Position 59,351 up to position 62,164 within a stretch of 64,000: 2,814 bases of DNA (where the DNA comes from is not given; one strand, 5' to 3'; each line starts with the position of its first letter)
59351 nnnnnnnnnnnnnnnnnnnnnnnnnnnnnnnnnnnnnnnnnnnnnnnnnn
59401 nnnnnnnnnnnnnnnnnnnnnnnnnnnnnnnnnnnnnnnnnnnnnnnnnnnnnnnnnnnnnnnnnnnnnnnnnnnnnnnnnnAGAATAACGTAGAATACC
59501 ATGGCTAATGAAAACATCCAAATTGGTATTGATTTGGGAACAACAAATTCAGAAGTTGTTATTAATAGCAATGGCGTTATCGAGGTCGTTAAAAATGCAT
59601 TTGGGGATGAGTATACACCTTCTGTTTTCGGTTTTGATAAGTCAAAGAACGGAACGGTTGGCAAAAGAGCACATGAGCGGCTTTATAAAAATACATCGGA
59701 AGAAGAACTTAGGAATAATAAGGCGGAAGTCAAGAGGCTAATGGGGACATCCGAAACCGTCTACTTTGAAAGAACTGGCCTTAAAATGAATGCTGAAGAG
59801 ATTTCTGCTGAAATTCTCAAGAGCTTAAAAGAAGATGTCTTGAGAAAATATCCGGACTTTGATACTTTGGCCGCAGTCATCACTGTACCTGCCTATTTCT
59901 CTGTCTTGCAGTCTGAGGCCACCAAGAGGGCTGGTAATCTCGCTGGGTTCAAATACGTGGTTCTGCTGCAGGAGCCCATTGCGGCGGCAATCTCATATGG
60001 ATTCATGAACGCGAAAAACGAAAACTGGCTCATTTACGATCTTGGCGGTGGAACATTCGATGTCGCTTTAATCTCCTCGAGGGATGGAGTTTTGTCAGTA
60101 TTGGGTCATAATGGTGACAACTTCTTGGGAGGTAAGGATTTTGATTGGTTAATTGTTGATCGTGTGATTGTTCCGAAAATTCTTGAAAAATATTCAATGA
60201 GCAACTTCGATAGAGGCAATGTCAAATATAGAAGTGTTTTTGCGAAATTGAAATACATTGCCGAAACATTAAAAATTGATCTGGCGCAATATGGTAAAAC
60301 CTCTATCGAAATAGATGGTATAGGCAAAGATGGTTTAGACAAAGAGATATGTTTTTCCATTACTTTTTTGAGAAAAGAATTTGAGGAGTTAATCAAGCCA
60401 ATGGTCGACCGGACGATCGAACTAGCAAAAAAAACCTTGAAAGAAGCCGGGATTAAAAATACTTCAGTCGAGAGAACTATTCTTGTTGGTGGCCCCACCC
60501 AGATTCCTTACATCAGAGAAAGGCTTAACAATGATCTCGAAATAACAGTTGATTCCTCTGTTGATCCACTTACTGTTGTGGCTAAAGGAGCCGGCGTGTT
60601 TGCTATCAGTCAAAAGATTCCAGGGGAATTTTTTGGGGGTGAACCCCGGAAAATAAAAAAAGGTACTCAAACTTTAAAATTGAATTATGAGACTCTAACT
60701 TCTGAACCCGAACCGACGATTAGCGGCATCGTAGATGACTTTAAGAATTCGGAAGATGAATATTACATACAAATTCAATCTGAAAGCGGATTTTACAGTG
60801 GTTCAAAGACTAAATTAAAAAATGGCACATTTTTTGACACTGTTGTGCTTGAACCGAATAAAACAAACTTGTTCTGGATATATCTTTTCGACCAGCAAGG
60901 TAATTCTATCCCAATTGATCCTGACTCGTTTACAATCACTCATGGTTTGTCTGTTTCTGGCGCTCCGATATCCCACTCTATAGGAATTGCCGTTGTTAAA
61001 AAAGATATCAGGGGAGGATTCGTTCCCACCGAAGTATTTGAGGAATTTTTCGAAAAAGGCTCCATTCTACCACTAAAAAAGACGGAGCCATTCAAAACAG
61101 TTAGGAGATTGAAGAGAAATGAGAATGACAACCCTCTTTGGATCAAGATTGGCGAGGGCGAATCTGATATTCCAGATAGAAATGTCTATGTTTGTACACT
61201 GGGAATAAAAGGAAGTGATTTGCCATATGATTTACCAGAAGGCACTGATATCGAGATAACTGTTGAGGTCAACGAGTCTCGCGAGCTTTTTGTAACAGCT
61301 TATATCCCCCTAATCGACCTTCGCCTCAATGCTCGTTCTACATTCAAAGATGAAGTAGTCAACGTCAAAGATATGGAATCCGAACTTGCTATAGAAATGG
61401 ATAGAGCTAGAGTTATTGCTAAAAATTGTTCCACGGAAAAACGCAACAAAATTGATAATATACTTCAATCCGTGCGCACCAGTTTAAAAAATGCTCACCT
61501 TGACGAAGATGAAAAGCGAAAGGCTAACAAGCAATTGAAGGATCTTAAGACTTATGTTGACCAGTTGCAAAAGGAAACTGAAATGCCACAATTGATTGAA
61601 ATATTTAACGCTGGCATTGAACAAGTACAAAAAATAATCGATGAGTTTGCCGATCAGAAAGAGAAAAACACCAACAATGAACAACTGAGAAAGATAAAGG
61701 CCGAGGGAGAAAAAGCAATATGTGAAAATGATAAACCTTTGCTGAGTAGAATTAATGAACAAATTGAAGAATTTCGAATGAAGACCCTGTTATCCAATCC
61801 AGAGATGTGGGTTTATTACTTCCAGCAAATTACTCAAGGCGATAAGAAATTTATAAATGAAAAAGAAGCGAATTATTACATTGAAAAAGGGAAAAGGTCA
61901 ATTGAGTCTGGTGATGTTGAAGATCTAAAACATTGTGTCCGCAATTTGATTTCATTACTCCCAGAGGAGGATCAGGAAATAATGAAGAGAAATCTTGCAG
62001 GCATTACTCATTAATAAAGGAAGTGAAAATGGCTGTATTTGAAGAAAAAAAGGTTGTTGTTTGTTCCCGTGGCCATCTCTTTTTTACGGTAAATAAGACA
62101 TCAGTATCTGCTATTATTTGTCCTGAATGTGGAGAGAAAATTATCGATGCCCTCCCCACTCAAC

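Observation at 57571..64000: Operon encoding a membrane-tethered, non-canonical Hsp70 / GrpE-like / J-like set plus three small membrane proteins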

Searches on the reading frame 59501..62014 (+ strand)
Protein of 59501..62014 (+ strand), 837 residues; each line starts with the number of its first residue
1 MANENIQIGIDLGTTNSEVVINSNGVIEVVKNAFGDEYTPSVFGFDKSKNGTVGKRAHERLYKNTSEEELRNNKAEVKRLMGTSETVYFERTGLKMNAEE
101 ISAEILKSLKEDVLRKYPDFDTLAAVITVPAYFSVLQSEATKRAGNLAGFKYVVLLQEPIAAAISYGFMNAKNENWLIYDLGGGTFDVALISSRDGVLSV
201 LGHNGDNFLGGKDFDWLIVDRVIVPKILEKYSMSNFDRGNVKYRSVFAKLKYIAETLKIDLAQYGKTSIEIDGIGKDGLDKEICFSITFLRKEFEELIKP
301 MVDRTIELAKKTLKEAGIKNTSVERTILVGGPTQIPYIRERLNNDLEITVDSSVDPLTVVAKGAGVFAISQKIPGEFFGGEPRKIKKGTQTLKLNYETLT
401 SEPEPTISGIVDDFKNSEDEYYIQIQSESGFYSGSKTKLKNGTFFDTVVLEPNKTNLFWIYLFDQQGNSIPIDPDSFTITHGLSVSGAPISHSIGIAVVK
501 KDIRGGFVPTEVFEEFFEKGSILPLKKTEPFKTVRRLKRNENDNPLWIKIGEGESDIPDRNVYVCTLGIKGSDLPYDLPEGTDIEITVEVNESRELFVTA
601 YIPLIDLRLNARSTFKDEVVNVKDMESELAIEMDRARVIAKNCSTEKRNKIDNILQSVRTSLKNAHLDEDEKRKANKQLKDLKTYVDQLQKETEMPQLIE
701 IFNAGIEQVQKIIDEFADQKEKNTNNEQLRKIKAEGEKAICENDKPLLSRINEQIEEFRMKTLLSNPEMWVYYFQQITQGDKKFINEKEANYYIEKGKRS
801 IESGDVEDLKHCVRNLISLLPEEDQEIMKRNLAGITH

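Call 3: search_protein_families(library=pfam, proteins=[window:59501-62014:+], max_evalue=0.1)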
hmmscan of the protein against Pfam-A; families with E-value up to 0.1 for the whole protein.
window:59501-62014:+ (837 aa): 2 families
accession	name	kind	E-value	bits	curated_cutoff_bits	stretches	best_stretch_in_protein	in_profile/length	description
PF00012.26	HSP70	-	4.7e-78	263.3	20.6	2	8-368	2-372/599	Hsp70 protein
PF06723.19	MreB_Mbl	-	2.1e-21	76.6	27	1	100-367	72-318/327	MreB/Mbl protein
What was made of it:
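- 59501..60610 (+): Cassette gene 2 (Hsp70, 59501-62014, 837 aa): nucleotide-binding domain, aa 1-370. Pfam HSP70, E 4.7e-78, residues 8-368 (call 3).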

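Call 4: search_protein_families(library=ncbifam, proteins=[window:59501-62014:+], max_evalue=0.1)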
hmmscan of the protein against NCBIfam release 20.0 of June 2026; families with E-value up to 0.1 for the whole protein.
window:59501-62014:+ (837 aa): 16 families
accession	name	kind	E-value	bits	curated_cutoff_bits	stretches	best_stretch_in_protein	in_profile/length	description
NF001413.0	PRK00290.1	equivalog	9.5e-79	265.4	648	2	8-367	5-370/625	molecular chaperone DnaK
TIGR02350.1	prok_dnaK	equivalog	1.2e-76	258.3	822.55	2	8-367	3-369/596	molecular chaperone DnaK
NF003520.0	PRK05183.1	subfamily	2.7e-69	234.2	620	1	5-368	19-379/621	Fe-S protein assembly chaperone HscA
TIGR01991.1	HscA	equivalog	5.1e-67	226.7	708.55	1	8-368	2-359/600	Fe-S protein assembly chaperone HscA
NF009947.0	PRK13411.1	equivalog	3.8e-64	216.9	1002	1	8-367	5-373/662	molecular chaperone DnaK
NF009946.0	PRK13410.1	equivalog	2.2e-61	208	1019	2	95-368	109-374/669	molecular chaperone DnaK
NF002399.0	PRK01433.1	equivalog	1.6e-55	188.8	743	1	3-367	17-353/595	Fe-S protein assembly chaperone HscA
NF010539.0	PRK13927.1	subfamily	2.2e-17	63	293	1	7-366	8-324/339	rod shape-determining protein MreB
TIGR00904.1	mreB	subfamily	4.7e-15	55.5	365.75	1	7-367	4-325/334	MreB/Mrl family cell shape determining protein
NF008673.0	PRK11678.1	equivalog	6e-14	51.7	331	2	141-226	176-267/450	molecular chaperone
NF010540.1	PRK13929.1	exception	2.6e-12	46.5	515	1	5-365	4-321/334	rod-share determining protein MreBH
NF011660.0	PRK15080.1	equivalog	4.6e-07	29.3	182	1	103-195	76-162/277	ethanolamine utilization protein EutJ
NF040964.1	MamK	subfamily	4.3e-05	22.7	400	1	7-377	2-326/335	MamK family actin-like protein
TIGR02529.1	EutJ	subfamily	0.00026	20.5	152.1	0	91-196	32-130/239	ethanolamine utilization protein EutJ family protein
NF009408.0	PRK12769.1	equivalog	0.03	12.4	1003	1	620-759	114-254/659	formate-dependent uric acid utilization protein AegA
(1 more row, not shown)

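Call 5: search_protein_families(library=padloc, proteins=[window:59501-62014:+], max_evalue=0.1)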
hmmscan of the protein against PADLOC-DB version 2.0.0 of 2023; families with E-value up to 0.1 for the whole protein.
window:59501-62014:+ (837 aa): 0 families

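Call 8: find_encoding_contigs(protein=window:59501-62014:+, flank=10000, max_places=6)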
Protein window:59501-62014:+ (837 aa): no gene with exactly this product is on record in the collection.
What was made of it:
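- Tried and rejected: Looking up the window's own contig to see the genes past 64000: the Hsp70 product is not on record (call 8).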

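Call 9: find_homologous_proteins(query=window:59501-62011:+, max_evalue=1e-10)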
Query window:59501-62011:+ (837 aa): 7978 proteins with E <= 1e-10 among 8000 candidates; the best 120 are listed.
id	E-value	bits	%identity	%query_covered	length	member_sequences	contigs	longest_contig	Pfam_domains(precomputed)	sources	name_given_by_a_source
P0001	0.0e+0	1861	100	100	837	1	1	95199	PF00012.27,PF06723.20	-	-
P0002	0.0e+0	1372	73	100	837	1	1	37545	PF00012.27,PF06723.20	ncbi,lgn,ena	-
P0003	0.0e+0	1342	71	100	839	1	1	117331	PF00012.27,PF06723.20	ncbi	-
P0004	0.0e+0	1339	71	100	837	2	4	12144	PF00012.27,PF06723.20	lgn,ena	-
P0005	0.0e+0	1336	71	100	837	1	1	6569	PF00012.27,PF06723.20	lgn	-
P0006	0.0e+0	1333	71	100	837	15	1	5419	PF00012.27,PF06723.20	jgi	jgi:molecular chaperone DnaK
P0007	0.0e+0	1332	70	100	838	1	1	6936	PF00012.27,PF06723.20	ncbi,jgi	jgi:molecular chaperone DnaK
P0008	0.0e+0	1332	70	100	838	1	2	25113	PF00012.27,PF06723.20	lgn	-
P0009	0.0e+0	1332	70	100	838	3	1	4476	PF00012.27,PF06723.20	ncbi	-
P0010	0.0e+0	1327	70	100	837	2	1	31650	PF00012.27,PF06723.20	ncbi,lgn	-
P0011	0.0e+0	1325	70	100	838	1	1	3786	PF00012.27,PF06723.20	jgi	-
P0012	0.0e+0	1323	70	100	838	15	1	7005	PF00012.27,PF06723.20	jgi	-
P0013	0.0e+0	1322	71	100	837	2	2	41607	PF00012.27,PF06723.20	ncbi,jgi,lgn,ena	-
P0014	0.0e+0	1322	70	100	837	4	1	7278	PF00012.27,PF06723.20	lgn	-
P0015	0.0e+0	1321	70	100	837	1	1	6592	PF00012.27,PF06723.20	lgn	-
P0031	0.0e+0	1272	68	100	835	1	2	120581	PF00012.27,PF06723.20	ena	-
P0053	0.0e+0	1216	65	100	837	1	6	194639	PF00012.27,PF06723.20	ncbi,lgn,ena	-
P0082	0.0e+0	1197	65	100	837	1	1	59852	PF00012.27,PF06723.20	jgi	jgi:molecular chaperone DnaK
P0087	0.0e+0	1196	66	100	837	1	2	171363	PF00012.27,PF06723.20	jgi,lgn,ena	-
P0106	0.0e+0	1180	64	100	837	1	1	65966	PF00012.27,PF06723.20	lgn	-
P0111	0.0e+0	1176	63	100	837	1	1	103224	PF00012.27,PF06723.20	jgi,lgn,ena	-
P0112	0.0e+0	1176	64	100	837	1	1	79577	PF00012.27,PF06723.20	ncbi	-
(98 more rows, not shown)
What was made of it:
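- The same cassette is 61-73% identical across unrelated phyla (call 9).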

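Call 10: find_encoding_contigs(protein=P0002, flank=10000, max_places=2)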
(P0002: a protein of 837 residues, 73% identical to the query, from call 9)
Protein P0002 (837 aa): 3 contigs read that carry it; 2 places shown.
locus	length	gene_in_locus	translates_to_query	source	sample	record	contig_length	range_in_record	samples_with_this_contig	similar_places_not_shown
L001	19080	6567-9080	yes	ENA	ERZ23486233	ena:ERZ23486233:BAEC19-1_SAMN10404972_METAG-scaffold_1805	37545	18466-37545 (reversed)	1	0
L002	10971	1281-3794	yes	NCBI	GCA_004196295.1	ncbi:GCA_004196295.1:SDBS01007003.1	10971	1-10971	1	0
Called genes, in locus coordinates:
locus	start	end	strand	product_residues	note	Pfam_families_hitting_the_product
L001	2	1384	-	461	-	?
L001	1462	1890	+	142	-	-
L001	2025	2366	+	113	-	-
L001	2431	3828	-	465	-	PF01406:tRNA-synt_1e, PF01921:tRNA-synt_1f (faint), PF09334:tRNA-synt_1g, PF00133:tRNA-synt_1 (weak), PF09334:tRNA-synt_1g (weak), PF09190:DALR_2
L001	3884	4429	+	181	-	PF06695:Sm_multidrug_ex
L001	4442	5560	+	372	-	PF05496:RuvB_N (weak), PF04851:ResIII (faint), PF13177:DNA_pol3_delta2, PF13191:AAA_16 (faint), PF00004:AAA, PF13401:AAA_22 (faint), PF22608:DNAX_ATPase_lid, PF12169:DNA_pol3_gamma3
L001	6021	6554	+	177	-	PF01025:GrpE (weak)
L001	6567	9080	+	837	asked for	PF00012:HSP70, PF06723:MreB_Mbl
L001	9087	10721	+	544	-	-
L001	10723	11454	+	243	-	-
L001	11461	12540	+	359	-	PF13173:AAA_14 (faint), PF03215:Rad17 (faint), PF05496:RuvB_N (weak), PF07728:AAA_5 (faint), PF13191:AAA_16 (weak), PF13401:AAA_22 (faint), PF00004:AAA, PF17862:AAA_lid_3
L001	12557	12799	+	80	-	-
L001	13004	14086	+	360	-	-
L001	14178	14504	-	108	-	PF11950:DUF3467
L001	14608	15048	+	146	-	-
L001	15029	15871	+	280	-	PF02195:ParB_N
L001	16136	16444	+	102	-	-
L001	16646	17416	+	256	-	PF02129:Peptidase_S15 (weak), PF12146:Hydrolase_4, PF20408:Abhydrolase_11 (faint), PF00561:Abhydrolase_1, PF12697:Abhydrolase_6, PF00326:Peptidase_S9, PF12695:Abhydrolase_5 (faint), PF12146:Hydrolase_4 (weak)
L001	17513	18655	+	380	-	PF28492:Beta_helix_4 (faint), PF13229:Beta_helix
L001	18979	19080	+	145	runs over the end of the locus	-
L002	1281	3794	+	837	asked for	PF00012:HSP70, PF06723:MreB_Mbl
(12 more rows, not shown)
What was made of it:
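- In L001 the cassette lies next to housekeeping genes: cysS and DNA polymerase III gamma/tau (call 10). In L001 the cassette lies among housekeeping genes (call 10).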

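Call 11: find_encoding_contigs(protein=P0003, flank=10000, max_places=2)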
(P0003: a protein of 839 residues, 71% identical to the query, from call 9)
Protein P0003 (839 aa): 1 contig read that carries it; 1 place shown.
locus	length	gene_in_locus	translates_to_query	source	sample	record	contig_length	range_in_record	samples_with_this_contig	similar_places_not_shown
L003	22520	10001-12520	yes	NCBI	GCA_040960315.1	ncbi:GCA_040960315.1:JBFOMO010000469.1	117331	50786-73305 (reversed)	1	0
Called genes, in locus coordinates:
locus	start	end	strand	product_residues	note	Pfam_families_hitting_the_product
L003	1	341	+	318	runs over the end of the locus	PF12705:PDDEXK_1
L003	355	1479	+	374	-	PF00145:DNA_methylase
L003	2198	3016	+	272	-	PF01695:IstB_IS21, PF00308:Bac_DnaA (weak)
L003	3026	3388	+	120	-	PF06356:DUF1064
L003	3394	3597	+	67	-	-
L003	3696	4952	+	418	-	PF02195:ParB_N, PF03602:Cons_hypoth95 (faint), PF01555:N6_N4_Mtase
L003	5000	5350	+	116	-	-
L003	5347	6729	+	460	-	PF03237:Terminase_6N, PF17289:Terminase_6C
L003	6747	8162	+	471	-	PF05133:SPP1_portal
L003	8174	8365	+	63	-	-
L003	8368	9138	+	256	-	PF06152:Phage_min_cap2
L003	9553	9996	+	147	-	-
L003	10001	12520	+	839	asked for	PF00012:HSP70, PF06723:MreB_Mbl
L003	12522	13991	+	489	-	-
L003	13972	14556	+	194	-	-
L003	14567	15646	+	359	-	PF13173:AAA_14 (faint), PF07728:AAA_5 (faint), PF05496:RuvB_N (weak), PF00004:AAA, PF17862:AAA_lid_3 (weak)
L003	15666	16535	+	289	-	-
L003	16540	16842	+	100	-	PF20619:DUF6804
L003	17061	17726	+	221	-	-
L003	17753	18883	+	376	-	PF17236:SU10_MCP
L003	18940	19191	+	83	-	-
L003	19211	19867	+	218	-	-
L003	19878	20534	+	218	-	PF20557:DnaT_2 (weak)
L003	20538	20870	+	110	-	-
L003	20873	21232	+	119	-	PF04883:HK97-gp10_like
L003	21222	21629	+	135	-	PF11367:Tail_completion_gp17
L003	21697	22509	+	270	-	-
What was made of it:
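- In L003 the cassette lies between head-morphogenesis and major-capsid genes of a phage-like region (call 11).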

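Call 12: find_encoding_contigs(protein=P0053, flank=10000, max_places=2)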
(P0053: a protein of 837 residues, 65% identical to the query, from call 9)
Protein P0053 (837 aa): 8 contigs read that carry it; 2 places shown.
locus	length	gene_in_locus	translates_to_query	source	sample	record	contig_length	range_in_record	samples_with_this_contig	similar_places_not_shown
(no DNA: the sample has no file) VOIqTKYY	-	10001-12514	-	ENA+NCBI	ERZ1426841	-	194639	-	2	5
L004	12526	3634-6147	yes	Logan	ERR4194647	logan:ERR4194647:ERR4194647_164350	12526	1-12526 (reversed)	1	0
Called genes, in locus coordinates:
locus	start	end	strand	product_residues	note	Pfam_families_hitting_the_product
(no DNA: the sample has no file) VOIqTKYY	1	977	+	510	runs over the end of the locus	-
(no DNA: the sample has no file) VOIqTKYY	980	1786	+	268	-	-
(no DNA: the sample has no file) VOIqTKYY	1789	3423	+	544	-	-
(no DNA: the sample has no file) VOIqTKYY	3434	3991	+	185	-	-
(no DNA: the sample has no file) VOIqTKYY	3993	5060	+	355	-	-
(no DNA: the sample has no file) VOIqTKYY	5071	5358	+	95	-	-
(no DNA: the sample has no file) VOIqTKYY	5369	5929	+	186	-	PF01510:Amidase_2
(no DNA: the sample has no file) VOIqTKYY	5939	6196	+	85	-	-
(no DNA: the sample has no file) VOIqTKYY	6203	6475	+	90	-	-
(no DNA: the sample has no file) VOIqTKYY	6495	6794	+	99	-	-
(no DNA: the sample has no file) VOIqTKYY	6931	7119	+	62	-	PF12728:HTH_17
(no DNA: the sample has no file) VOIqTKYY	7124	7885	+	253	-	PF02086:MethyltransfD12 (faint), PF01555:N6_N4_Mtase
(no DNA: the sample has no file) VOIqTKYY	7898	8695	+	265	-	PF15515:MvaI_BcnI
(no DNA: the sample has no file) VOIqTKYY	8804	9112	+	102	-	PF20619:DUF6804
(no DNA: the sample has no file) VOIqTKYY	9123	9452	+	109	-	-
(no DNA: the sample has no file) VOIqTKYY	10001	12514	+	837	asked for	PF00012:HSP70, PF06723:MreB_Mbl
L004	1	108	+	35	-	?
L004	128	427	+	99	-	-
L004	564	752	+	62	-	PF12728:HTH_17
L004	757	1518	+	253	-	PF02086:MethyltransfD12 (faint), PF01555:N6_N4_Mtase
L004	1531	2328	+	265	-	PF15515:MvaI_BcnI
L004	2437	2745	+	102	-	PF20619:DUF6804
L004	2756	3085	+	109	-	-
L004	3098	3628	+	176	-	PF01025:GrpE (weak)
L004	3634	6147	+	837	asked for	PF00012:HSP70, PF06723:MreB_Mbl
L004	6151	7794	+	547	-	-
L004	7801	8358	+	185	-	-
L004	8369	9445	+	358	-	PF05496:RuvB_N (weak), PF07728:AAA_5 (weak), PF00004:AAA, PF13207:AAA_17 (faint), PF17862:AAA_lid_3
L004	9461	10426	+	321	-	PF12358:DUF3644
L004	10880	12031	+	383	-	PF02899:Phage_int_SAM_1 (weak), PF00589:Phage_integrase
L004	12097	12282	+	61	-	-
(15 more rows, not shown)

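Call 26: search_protein_families(library=pfam, proteins=[L001:9087-10721:+, L001:10723-11454:+, L001:11461-12540:+, L001:12557-12799:+, L001:13004-14086:+, L003:15666-16535:+, L004:2756-3085:+], max_evalue=0.1)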
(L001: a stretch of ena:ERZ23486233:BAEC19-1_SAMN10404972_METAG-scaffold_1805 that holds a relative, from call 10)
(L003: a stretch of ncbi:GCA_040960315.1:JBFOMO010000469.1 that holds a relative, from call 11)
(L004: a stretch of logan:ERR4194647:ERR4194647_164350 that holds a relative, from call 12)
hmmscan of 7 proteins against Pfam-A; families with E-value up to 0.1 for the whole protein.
L001:9087-10721:+ (544 aa): 2 families
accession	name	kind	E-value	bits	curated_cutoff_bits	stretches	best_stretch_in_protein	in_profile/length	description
PF20031.4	DUF6437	-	0.025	14.9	27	0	395-425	10-40/76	Family of unknown function (DUF6437)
PF13424.12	TPR_12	-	0.07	13.8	30.1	0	99-149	26-76/77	Tetratricopeptide repeat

L001:10723-11454:+ (243 aa): 0 families

L001:11461-12540:+ (359 aa): 32 families (the best 25 are shown)
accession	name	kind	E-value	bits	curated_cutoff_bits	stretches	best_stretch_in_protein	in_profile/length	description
PF00004.35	AAA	-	9.4e-35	120.4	21.2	1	136-266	1-130/131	ATPase family associated with various cellular activities (AAA)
PF17862.7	AAA_lid_3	-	9.8e-12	44.6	27.2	1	289-329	1-41/45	AAA+ lid domain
PF05496.18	RuvB_N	-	2.5e-08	34.3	27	1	134-213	34-105/159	Holliday junction DNA helicase RuvB P-loop domain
PF13191.12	AAA_16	-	1e-06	29.8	32.6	1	133-199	24-86/167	AAA ATPase domain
PF13173.12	AAA_14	-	7.5e-06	26.4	27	1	136-245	5-101/129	AAA domain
PF13401.12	AAA_22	-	8e-06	26.6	27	1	136-167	8-42/130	AAA domain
PF07728.20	AAA_5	-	9.4e-06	26.1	22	1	136-202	2-76/139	AAA domain (dynein-related subfamily)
PF03215.21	Rad17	-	2.4e-05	24.8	23.8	1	136-172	48-85/186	Rad17 P-loop domain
PF13207.12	AAA_17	-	4.7e-05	24.1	27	1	139-163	1-25/136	AAA domain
PF13238.12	AAA_18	-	5e-05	24.2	29.4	1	136-207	1-45/128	AAA domain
PF13671.12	AAA_33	-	6.2e-05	23.8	27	1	136-197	2-33/143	AAA domain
PF20720.3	nSTAND3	-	0.0002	21.5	27.2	1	134-258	18-124/155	Novel STAND NTPase 3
PF13521.12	AAA_28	-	0.00064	20.4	27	1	136-162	2-28/164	AAA domain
PF01443.25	Viral_helicase1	-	0.00083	19.7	21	1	139-201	4-68/228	Viral superfamily 1 RNA helicase core domain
PF00910.28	RNA_helicase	-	0.001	19.9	21.5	1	136-167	1-32/105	RNA helicase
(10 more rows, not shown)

L001:12557-12799:+ (80 aa): 1 family
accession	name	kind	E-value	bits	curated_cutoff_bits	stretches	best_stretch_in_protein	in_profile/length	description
PF07155.17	ECF-ribofla_trS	-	0.0038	17.7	26.7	1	4-75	96-170/172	ECF-type riboflavin transporter, S component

L001:13004-14086:+ (360 aa): 0 families

L003:15666-16535:+ (289 aa): 1 family
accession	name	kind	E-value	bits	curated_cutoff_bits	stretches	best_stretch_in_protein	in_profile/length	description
PF08772.16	Zn_ribbon_NOB1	-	0.098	13.2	24.9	0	238-275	19-56/72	Nin one binding (NOB1) Zn-ribbon like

L004:2756-3085:+ (109 aa): 0 families

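Call 27: search_protein_families(library=phrogs, proteins=[window:59501-62014:+, L001:10723-11454:+, L001:11461-12540:+], max_evalue=0.01)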
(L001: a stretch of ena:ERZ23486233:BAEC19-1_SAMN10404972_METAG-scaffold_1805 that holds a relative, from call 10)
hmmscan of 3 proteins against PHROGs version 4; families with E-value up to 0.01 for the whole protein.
window:59501-62014:+ (837 aa): 2 families
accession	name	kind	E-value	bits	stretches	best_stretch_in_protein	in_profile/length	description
phrog_22485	-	unknown function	1.4e-67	229.3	1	7-367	4-372/634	-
phrog_22570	-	unknown function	1e-17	64.9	1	1-367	1-324/682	-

L001:10723-11454:+ (243 aa): 0 families

L001:11461-12540:+ (359 aa): 21 families
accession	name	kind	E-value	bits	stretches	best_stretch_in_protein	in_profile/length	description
phrog_3757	-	unknown function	3.2e-44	152.8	1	115-343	108-331/367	-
phrog_30773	-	unknown function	3.2e-44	152.3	1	98-336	162-402/666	-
phrog_8638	-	unknown function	9.3e-30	104.7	1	80-337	255-512/568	-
phrog_9172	-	unknown function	1.8e-24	87.5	1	129-280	104-257/509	-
phrog_10401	-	other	3e-24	86.7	1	129-321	456-635/667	ATPase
phrog_7485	-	unknown function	4.8e-16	59.7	1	99-295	193-389/430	-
phrog_168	-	DNA, RNA and nucleotide metabolism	2.3e-10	41.7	1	132-254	42-148/314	clamp loader of DNA polymerase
phrog_4339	-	unknown function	9.3e-09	35.9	1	135-165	53-83/552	-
phrog_11838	-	DNA, RNA and nucleotide metabolism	3.2e-08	34.1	1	134-208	41-114/420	clamp loader of DNA polymerase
phrog_5534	-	unknown function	5.5e-08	33.4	1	135-231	29-126/273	-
phrog_10440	-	unknown function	3.2e-07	30.2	1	118-298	217-383/483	-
phrog_5846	-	DNA, RNA and nucleotide metabolism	5.1e-07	30.3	1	132-207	37-109/380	clamp loader of DNA polymerase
phrog_249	-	moron, auxiliary metabolic gene and host takeover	4.7e-05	23.9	1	127-165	120-159/380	porphyrin biosynthesis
phrog_1297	-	other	0.00023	21.3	1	133-201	25-108/356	ATPase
phrog_14322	-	unknown function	0.00025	21.4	1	125-259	218-342/398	-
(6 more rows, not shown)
